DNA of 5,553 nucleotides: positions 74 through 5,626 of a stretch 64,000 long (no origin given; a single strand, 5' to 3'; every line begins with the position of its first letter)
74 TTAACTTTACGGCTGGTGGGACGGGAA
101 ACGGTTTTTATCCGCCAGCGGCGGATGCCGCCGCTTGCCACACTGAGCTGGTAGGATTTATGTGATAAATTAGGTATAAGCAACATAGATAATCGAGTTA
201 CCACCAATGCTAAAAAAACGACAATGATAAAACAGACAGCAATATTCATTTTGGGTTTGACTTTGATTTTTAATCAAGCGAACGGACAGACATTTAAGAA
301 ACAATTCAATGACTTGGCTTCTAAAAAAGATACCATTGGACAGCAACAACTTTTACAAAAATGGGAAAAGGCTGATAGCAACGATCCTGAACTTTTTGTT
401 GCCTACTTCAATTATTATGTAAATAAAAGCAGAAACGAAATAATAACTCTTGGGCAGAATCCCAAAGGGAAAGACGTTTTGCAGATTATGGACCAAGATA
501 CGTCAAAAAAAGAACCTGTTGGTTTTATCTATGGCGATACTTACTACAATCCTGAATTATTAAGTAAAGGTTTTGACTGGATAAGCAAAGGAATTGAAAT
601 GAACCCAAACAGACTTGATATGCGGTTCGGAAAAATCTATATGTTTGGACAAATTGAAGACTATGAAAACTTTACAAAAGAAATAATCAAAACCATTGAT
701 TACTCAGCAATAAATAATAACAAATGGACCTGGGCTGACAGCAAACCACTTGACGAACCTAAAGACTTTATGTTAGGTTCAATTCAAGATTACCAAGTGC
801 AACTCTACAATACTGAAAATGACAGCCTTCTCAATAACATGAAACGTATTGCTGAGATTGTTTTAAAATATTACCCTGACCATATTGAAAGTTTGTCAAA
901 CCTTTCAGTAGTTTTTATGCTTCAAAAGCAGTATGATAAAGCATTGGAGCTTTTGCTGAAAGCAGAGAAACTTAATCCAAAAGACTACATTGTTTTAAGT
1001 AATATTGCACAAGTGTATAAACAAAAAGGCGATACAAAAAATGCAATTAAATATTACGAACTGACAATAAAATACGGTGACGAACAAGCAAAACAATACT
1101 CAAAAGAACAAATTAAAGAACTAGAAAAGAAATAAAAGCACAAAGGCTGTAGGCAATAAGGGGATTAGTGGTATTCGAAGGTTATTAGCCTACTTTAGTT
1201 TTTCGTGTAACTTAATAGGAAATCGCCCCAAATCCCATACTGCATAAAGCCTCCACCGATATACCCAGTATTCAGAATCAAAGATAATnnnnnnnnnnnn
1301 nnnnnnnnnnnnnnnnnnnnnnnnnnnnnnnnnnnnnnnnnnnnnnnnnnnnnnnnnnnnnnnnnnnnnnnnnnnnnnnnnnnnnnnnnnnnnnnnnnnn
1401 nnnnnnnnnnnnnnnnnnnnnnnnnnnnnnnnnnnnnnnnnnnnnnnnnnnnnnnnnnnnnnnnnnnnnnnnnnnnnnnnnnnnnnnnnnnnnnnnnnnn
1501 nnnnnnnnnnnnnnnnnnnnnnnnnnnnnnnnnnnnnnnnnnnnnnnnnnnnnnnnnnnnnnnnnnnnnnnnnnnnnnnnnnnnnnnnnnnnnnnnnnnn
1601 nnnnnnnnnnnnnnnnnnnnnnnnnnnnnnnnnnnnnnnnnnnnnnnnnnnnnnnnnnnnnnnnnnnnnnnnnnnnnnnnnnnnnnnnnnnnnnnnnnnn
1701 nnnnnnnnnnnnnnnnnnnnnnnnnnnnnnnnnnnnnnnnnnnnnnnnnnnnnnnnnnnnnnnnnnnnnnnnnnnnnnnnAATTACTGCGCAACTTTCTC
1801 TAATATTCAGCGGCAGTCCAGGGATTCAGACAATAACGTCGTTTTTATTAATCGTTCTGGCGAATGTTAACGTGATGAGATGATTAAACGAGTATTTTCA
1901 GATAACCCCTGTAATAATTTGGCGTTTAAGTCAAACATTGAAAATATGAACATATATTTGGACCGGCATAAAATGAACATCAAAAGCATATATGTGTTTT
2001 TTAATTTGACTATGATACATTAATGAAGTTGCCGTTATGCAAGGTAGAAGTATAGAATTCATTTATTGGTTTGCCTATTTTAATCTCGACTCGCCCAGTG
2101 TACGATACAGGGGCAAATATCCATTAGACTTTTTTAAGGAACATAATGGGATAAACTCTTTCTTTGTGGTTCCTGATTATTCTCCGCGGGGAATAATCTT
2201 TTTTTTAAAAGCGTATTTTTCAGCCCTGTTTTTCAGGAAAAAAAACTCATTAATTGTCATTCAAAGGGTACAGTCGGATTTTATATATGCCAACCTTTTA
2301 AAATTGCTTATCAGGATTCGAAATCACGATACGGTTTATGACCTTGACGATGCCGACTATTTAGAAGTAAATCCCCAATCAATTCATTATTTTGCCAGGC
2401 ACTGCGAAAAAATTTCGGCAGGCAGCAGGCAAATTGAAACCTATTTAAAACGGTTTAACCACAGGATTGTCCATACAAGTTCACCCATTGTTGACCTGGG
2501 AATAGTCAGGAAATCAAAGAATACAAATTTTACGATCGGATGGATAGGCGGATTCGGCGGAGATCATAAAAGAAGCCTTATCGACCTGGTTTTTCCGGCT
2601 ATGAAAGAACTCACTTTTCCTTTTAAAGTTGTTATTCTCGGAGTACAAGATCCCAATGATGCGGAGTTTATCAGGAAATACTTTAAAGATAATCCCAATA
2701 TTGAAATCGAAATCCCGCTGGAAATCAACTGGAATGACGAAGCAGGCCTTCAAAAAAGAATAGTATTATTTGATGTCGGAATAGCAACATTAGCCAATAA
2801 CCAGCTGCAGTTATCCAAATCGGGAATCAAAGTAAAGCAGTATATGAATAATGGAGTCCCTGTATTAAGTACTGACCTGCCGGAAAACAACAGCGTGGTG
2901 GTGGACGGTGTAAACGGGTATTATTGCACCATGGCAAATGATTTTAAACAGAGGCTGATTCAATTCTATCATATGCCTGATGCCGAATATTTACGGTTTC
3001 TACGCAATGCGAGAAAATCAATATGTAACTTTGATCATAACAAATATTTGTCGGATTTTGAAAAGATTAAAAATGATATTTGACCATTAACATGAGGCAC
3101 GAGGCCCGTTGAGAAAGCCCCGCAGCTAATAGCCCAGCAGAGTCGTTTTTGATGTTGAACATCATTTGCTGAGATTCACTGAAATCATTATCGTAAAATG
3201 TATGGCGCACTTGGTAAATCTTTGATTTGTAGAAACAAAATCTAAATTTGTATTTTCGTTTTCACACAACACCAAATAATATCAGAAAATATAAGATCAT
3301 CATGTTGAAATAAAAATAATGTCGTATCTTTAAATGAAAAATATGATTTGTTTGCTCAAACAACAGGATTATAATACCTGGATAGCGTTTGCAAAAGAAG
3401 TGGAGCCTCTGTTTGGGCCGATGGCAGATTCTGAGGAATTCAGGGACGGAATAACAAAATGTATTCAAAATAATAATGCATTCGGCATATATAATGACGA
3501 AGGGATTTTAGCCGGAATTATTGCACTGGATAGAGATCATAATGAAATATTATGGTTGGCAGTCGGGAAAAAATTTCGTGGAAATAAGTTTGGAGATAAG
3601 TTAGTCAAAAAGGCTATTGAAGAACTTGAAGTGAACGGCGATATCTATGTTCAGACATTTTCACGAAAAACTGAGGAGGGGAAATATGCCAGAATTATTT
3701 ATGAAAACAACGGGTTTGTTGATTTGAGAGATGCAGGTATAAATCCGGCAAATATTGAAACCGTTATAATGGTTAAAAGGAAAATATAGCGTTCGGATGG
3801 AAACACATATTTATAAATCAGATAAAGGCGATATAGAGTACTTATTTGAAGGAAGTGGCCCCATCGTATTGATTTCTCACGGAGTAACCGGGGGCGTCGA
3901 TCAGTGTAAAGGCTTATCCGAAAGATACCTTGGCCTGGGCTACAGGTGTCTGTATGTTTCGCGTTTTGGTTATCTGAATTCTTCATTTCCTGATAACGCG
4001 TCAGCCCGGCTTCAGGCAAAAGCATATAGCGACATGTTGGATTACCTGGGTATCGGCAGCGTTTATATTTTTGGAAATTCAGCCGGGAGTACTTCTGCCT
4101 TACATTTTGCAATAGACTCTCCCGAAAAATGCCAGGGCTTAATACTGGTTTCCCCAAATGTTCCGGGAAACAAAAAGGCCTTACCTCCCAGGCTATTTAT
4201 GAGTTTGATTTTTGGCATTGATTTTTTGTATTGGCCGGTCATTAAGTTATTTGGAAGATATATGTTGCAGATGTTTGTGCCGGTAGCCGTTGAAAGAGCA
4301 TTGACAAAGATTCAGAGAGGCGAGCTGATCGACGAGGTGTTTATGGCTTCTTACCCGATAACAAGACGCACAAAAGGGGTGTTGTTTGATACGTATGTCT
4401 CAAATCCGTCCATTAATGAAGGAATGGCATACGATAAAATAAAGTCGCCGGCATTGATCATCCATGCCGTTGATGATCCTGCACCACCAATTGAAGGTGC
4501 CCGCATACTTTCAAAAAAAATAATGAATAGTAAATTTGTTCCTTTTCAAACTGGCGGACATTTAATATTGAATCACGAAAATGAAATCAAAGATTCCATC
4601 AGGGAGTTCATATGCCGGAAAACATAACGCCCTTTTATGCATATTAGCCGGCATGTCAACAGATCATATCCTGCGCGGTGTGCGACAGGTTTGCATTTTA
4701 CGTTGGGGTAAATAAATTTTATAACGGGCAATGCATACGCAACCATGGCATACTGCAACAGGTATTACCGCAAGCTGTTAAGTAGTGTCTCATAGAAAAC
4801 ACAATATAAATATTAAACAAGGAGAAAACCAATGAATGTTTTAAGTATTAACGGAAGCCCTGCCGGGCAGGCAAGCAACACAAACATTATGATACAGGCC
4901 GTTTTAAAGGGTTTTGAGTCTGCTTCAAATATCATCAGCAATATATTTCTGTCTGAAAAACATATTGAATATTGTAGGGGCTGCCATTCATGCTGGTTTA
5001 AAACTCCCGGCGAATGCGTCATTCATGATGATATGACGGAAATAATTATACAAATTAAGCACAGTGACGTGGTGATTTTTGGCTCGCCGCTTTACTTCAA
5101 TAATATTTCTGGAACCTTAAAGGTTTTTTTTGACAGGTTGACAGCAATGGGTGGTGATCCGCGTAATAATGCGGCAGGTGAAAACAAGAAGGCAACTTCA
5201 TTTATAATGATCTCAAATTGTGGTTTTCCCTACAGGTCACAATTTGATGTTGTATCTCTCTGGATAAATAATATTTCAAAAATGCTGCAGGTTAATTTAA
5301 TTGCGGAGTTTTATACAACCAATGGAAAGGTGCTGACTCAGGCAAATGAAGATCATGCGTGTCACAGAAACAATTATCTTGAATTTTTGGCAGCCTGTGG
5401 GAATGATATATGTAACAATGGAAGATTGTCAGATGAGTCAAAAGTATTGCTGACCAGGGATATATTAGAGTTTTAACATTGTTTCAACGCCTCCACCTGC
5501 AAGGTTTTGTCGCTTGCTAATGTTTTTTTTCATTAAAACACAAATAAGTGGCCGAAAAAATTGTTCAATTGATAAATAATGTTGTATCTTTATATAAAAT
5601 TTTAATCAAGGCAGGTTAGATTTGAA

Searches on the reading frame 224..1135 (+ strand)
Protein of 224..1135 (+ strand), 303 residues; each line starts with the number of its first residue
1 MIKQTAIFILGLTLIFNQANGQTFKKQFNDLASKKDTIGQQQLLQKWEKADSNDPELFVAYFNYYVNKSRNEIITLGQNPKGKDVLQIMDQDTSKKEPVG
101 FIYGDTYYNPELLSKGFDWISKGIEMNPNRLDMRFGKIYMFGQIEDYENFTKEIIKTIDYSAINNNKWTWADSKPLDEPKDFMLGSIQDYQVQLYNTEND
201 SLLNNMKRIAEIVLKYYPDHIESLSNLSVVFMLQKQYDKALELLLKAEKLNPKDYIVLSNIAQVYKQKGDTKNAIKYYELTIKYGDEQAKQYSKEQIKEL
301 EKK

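Call 129: search_protein_families(library=pfam, proteins=[window:224-1135:+], max_evalue=0.00001)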
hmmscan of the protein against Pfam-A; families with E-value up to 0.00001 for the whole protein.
window:224-1135:+ (303 aa): 9 families
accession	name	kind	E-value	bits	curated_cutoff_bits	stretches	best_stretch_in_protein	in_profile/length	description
PF00515.34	TPR_1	-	4.5e-11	42.5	27.8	0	223-254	3-34/34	Tetratricopeptide repeat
PF07719.23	TPR_2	-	1.3e-10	40.9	27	0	222-254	2-34/34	Tetratricopeptide repeat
PF13181.12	TPR_8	-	3.8e-08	33.3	25.7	0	259-280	5-26/34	Tetratricopeptide repeat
PF13176.12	TPR_7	-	4.1e-08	33.1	27.9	0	258-288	2-34/36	Tetratricopeptide repeat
PF13424.12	TPR_12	-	2.1e-07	31.5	30.1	0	208-250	28-74/77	Tetratricopeptide repeat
PF13431.12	TPR_17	-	2.2e-07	31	24.4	0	244-275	2-33/34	Tetratricopeptide repeat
PF14559.12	TPR_19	-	4.7e-07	30.5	25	0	232-286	2-56/68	Tetratricopeptide repeat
PF13414.12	TPR_11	-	5.4e-06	26.4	26.8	1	231-269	4-42/42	TPR repeat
PF13432.12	TPR_16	-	6.2e-06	27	32.7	0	236-280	12-56/65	Tetratricopeptide repeat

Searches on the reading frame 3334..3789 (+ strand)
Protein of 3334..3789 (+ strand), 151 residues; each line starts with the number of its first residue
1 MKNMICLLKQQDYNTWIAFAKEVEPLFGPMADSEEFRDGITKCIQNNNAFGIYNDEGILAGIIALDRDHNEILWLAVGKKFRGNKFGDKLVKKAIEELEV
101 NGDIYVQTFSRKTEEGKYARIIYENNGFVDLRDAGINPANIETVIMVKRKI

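Call 88: search_protein_families(library=pfam, proteins=[window:3334-3789:+], max_evalue=0.001)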
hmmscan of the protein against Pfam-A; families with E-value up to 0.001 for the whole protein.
window:3334-3789:+ (151 aa): 3 families
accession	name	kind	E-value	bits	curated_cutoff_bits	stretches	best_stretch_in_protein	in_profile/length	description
PF13673.13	Acetyltransf_10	-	1.1e-10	42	23.6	1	39-148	25-126/128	Acetyltransferase (GNAT) domain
PF13508.13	Acetyltransf_7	-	2.1e-08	34.9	27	1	49-129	5-83/84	Acetyltransferase (GNAT) domain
PF00583.31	Acetyltransf_1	-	3.6e-06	27.7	20.7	1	32-106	17-98/116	Acetyltransferase (GNAT) family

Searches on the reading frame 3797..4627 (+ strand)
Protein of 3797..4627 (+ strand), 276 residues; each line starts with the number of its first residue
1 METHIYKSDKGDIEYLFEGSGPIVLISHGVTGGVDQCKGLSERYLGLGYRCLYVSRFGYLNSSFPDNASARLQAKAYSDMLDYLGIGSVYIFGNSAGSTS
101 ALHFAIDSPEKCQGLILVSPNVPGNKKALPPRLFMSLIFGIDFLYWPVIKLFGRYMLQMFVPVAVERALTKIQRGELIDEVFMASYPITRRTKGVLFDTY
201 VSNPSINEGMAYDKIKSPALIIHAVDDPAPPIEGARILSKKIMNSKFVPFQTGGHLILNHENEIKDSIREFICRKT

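Call 129: search_protein_families(library=pfam, proteins=[window:3797-4627:+], max_evalue=0.00001)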
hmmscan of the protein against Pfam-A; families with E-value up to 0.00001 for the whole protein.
window:3797-4627:+ (276 aa): 2 families
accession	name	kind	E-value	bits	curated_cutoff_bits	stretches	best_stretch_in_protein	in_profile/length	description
PF00561.26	Abhydrolase_1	-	1.2e-16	61.6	25.8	1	22-257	1-240/245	alpha/beta hydrolase fold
PF12146.15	Hydrolase_4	-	3.2e-08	33.6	27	1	88-140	77-128/239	Serine aminopeptidase, S33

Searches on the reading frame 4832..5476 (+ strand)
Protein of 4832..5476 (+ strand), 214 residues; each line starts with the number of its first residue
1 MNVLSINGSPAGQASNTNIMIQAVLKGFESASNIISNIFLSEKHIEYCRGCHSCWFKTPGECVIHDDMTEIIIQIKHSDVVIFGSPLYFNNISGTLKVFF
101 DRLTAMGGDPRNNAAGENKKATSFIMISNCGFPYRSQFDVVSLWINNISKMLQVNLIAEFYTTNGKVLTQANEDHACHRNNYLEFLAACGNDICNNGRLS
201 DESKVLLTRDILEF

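Call 129: search_protein_families(library=pfam, proteins=[window:4832-5476:+], max_evalue=0.00001)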
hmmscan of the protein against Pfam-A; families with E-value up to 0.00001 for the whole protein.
window:4832-5476:+ (214 aa): 2 families
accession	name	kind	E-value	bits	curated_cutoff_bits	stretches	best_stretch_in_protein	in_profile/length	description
PF03358.20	FMN_red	-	2.4e-16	60.1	24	1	1-114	1-102/152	NADPH-dependent FMN reductase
PF02525.22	Flavodoxin_2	-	5.6e-10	39.7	27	1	1-182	1-194/198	Flavodoxin-like fold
